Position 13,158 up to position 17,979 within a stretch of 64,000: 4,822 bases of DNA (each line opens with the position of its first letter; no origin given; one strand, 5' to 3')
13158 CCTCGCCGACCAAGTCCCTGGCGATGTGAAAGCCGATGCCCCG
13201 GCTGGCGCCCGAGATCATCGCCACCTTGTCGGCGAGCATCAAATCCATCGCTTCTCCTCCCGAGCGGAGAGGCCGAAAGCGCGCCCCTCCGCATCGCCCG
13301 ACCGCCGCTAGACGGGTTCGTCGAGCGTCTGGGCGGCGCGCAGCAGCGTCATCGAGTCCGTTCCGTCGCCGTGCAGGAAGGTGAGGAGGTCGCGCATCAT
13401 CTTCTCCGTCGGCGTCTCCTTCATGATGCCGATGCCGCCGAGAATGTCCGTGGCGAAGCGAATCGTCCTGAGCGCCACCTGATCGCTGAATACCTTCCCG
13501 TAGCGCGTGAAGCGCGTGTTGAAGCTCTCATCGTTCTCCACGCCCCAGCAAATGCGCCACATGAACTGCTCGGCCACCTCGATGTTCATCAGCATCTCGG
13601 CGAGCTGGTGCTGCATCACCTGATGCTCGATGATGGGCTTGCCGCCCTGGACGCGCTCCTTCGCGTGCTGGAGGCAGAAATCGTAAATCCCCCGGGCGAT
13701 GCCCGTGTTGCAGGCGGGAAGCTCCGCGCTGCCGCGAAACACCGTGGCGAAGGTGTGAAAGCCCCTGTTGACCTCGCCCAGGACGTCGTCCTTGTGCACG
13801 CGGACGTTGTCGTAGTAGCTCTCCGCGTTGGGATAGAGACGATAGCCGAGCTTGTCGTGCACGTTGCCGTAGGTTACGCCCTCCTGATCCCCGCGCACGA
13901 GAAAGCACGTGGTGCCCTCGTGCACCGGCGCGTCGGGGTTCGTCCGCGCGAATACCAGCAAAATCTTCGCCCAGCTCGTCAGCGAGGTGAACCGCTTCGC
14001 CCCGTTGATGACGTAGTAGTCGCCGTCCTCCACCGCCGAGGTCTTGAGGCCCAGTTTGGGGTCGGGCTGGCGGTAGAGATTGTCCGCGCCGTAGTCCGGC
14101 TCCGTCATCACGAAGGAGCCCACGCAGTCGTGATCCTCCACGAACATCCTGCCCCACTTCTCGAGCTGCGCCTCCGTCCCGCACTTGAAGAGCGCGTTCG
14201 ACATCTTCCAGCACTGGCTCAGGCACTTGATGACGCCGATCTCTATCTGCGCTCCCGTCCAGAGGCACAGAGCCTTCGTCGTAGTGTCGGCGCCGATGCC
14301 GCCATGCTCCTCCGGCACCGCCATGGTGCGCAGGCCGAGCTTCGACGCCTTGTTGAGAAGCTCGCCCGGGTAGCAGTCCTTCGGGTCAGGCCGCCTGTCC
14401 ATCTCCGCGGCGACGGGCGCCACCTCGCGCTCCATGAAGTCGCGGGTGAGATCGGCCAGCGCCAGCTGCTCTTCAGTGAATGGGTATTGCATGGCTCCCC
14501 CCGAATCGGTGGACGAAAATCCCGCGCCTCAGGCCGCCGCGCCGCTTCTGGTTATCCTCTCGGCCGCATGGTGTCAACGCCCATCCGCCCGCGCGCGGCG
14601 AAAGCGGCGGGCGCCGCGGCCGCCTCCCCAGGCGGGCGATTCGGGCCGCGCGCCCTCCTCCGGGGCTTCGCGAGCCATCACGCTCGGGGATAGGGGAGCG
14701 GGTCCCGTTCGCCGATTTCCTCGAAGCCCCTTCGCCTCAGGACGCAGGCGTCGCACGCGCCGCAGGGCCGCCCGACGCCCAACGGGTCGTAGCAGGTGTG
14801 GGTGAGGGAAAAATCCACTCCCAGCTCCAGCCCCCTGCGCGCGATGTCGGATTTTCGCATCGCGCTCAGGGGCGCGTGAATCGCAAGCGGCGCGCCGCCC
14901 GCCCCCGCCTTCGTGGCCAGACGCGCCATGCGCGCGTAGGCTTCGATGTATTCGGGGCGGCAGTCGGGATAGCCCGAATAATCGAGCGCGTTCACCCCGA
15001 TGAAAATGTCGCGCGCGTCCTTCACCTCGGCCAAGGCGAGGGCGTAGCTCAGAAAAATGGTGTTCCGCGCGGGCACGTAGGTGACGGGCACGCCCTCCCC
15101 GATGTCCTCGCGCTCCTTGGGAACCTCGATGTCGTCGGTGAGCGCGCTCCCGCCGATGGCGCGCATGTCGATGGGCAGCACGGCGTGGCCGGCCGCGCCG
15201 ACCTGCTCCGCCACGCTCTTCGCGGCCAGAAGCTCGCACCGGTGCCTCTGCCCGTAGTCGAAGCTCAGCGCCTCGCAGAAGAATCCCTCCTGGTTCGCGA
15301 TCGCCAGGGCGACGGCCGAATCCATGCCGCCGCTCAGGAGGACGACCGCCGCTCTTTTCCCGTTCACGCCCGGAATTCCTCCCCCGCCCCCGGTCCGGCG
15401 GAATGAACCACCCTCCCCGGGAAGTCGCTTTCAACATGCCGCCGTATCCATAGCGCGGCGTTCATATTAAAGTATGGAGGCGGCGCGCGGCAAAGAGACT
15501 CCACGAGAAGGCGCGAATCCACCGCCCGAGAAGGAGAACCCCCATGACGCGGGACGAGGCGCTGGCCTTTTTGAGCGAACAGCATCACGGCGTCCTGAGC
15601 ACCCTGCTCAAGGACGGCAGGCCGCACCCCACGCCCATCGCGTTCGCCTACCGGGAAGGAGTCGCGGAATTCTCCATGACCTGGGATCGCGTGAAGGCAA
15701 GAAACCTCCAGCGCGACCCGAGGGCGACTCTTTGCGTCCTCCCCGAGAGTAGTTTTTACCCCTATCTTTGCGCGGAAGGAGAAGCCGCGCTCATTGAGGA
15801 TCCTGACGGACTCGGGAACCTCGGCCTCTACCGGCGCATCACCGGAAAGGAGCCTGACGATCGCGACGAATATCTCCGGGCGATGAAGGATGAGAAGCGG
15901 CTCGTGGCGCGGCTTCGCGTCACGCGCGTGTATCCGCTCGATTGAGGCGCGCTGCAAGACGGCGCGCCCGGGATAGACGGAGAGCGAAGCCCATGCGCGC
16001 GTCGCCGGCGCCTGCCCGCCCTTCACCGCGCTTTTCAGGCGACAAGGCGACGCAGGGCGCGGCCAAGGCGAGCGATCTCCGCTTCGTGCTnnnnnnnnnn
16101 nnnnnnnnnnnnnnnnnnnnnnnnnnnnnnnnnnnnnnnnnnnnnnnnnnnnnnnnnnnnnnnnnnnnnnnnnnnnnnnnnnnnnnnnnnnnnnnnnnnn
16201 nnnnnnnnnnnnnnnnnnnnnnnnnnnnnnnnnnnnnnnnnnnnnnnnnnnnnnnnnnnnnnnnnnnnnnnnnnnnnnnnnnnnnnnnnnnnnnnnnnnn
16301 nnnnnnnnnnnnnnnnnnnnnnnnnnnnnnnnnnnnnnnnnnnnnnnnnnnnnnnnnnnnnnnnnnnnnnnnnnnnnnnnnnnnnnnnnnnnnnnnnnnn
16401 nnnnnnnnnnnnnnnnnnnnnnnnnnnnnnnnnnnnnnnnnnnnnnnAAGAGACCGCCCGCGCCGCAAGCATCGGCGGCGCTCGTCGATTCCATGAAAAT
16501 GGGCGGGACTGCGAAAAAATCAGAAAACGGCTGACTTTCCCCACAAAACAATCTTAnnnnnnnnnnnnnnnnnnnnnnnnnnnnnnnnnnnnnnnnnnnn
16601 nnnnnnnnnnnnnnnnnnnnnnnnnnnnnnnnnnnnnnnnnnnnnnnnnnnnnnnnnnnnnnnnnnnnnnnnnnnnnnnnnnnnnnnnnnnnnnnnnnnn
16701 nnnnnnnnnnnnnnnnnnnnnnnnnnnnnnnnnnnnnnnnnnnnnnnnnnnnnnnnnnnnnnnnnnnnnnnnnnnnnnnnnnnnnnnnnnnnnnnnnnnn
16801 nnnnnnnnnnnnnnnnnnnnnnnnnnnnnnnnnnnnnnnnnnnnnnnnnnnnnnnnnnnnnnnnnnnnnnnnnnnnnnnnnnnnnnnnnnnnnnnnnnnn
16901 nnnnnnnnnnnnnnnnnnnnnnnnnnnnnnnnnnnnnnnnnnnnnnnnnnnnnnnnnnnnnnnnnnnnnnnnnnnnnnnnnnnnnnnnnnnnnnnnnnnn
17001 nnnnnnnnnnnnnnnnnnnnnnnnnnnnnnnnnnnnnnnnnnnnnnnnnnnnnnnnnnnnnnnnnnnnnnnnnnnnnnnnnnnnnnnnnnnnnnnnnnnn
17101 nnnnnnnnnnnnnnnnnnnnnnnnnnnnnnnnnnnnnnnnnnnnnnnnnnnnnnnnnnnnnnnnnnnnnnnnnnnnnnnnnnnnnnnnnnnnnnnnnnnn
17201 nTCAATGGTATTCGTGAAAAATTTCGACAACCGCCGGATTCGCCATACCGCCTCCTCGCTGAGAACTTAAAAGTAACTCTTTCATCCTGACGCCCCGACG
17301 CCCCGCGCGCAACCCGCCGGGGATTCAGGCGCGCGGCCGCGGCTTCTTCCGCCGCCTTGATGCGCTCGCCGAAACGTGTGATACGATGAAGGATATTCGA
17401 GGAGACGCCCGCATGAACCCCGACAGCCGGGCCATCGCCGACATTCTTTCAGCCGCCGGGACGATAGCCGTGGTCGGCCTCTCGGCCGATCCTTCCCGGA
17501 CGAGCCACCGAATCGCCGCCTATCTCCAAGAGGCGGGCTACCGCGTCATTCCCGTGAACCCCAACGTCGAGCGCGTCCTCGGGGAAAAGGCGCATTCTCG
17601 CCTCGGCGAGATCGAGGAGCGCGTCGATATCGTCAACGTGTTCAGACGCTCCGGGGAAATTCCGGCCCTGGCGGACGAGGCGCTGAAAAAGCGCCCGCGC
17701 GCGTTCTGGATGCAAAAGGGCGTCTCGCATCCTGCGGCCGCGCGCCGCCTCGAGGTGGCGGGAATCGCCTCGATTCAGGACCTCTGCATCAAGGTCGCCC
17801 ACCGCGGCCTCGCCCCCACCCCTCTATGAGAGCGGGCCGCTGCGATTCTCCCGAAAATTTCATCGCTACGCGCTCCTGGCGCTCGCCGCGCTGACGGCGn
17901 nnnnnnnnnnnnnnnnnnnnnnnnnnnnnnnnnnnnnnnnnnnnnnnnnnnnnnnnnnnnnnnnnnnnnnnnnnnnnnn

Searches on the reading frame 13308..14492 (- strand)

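Call 20: search_protein_families(library=pfam, proteins=[window:13308-14492:-], max_evalue=0.00001)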
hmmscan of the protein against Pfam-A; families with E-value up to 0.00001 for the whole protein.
window:13308-14492:- (394 aa): 4 families
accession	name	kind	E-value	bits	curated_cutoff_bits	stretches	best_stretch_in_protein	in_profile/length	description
PF00441.29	Acyl-CoA_dh_1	-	5.5e-25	88.7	22.4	1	260-388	20-147/150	Acyl-CoA dehydrogenase, C-terminal domain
PF02771.21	Acyl-CoA_dh_N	-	1.9e-17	64.1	22.9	1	6-114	1-106/113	Acyl-CoA dehydrogenase, N-terminal domain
PF02770.24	Acyl-CoA_dh_M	-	7.1e-17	61.8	33.3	1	126-230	1-97/97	Acyl-CoA dehydrogenase, middle domain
PF08028.16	Acyl-CoA_dh_2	-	3.8e-11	43.8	22.7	1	261-371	6-125/134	Acyl-CoA dehydrogenase, C-terminal domain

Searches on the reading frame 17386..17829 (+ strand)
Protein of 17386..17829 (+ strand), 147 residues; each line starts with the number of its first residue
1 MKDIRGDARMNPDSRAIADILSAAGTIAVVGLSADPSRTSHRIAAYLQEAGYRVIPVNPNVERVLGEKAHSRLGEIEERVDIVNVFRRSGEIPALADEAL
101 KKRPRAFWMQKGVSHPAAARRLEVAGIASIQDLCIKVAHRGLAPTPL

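Call 22: search_protein_families(library=pfam, proteins=[window:17386-17829:+], max_evalue=0.00001)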
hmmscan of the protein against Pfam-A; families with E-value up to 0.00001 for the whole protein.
window:17386-17829:+ (147 aa): 1 family
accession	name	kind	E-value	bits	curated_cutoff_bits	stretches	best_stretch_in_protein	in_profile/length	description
PF13380.12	CoA_binding_2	-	3.6e-38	131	22.8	1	26-139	2-115/116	CoA binding domain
